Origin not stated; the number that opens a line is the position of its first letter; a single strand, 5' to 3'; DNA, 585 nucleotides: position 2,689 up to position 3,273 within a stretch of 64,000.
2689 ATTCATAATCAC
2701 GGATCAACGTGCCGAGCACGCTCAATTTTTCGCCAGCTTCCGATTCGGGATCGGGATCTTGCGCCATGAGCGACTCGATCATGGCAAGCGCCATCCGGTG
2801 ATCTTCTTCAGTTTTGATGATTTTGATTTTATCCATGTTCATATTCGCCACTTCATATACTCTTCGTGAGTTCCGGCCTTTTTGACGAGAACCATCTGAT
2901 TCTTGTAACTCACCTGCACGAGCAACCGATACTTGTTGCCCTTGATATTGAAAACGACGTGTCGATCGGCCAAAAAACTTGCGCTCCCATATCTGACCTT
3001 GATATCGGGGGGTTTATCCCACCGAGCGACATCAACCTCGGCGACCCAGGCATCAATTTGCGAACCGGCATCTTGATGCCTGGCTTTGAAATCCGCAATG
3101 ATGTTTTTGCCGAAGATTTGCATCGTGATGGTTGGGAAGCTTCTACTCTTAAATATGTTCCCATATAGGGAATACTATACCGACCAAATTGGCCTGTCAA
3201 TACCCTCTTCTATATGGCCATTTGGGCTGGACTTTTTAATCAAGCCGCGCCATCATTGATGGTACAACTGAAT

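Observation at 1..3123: Candidate uncharacterised defence module: HigB toxin, HigA-HTH fused to ImmA/IrrE M78 peptidase, Beta-protein (sce7725-like), with convergent PD-(D/E)xK (sce7726-like) gene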

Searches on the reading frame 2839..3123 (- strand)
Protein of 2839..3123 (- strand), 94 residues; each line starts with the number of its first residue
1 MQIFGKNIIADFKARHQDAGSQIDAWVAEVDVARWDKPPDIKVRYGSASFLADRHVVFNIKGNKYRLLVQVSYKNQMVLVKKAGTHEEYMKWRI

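Call 4: search_protein_families(library=pfam, proteins=[window:2839-3123:-], max_evalue=0.1)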
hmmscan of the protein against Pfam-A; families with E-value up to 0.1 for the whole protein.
window:2839-3123:- (94 aa): 1 family
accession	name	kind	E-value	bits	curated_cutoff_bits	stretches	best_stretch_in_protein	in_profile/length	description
PF09907.15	HigB_toxin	-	1e-24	87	27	1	21-91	3-73/74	HigB_toxin, RelE-like toxic component of a toxin-antitoxin system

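Call 5: search_protein_families(library=ncbifam, proteins=[window:2839-3123:-], max_evalue=0.1)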
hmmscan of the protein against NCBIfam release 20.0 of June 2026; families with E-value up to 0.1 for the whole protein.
window:2839-3123:- (94 aa): 0 families

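Call 6: search_protein_families(library=padloc, proteins=[window:2839-3123:-], max_evalue=0.1)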
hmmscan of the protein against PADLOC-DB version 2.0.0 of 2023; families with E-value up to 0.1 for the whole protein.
window:2839-3123:- (94 aa): 4 families
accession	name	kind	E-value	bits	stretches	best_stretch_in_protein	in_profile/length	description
PDLC03981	PD-Lambda-2_A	-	6.6e-38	127.1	1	1-93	1-93/94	-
PDLC03979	PD-Lambda-2_A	-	4.4e-27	92.7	1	1-91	1-91/97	-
PDLC03978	PD-Lambda-2_A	-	6.8e-15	53.2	1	1-82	1-82/87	-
PDLC03980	PD-Lambda-2_A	-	9e-06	24.3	1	1-81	3-83/92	-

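Call 57: search_solved_structures(query=window:2839-3123:-, max_evalue=0.01, show_alignments=1)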
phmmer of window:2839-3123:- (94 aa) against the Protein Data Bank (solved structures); distinct sequences matched with E-value up to 0.01: 3.
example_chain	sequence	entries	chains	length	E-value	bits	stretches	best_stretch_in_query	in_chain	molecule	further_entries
5ycl_B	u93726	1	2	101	1.7e-05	28.4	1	31-89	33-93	mRNA interferase HigB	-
5ifg_A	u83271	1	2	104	1.8e-05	28.3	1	32-89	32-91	mRNA interferase HigB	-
6kml_A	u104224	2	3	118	2.5e-05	27.9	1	32-89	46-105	mRNA interferase toxin HigB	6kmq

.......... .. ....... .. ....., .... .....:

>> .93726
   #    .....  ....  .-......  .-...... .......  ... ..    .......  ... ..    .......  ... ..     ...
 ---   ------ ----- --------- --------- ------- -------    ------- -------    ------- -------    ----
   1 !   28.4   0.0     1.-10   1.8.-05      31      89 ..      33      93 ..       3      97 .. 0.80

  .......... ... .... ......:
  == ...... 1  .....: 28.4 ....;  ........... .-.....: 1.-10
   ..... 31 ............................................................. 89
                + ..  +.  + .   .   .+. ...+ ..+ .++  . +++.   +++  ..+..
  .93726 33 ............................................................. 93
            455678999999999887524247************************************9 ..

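Call 98: list_cluster_members(proteins=[P0001, P0121, P0241, window:2839-3123:-])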
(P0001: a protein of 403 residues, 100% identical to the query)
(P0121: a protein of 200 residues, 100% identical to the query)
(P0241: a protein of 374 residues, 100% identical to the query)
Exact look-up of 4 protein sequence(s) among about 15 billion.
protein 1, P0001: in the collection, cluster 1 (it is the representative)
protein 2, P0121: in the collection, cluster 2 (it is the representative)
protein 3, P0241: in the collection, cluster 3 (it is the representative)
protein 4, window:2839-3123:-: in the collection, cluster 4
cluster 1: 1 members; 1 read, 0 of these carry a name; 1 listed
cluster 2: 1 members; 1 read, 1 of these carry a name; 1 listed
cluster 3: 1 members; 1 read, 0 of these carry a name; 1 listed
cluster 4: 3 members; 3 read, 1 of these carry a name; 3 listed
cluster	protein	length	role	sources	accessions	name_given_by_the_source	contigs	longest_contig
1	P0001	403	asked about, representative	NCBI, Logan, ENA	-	-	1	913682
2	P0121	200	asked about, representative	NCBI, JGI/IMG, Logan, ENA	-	hypothetical protein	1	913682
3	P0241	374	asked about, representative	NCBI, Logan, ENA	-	-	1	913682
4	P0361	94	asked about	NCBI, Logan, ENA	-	-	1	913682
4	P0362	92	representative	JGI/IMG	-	mRNA interferase HigB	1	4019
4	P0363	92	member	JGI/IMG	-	-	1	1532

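Call 100: search_protein_families(library=phrogs, proteins=[window:2839-3123:-], max_evalue=0.001)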
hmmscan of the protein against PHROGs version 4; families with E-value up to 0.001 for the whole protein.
window:2839-3123:- (94 aa): 1 family
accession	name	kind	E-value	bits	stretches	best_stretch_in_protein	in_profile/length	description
phrog_5734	-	unknown function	9.8e-31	107.3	1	1-93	1-93/97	-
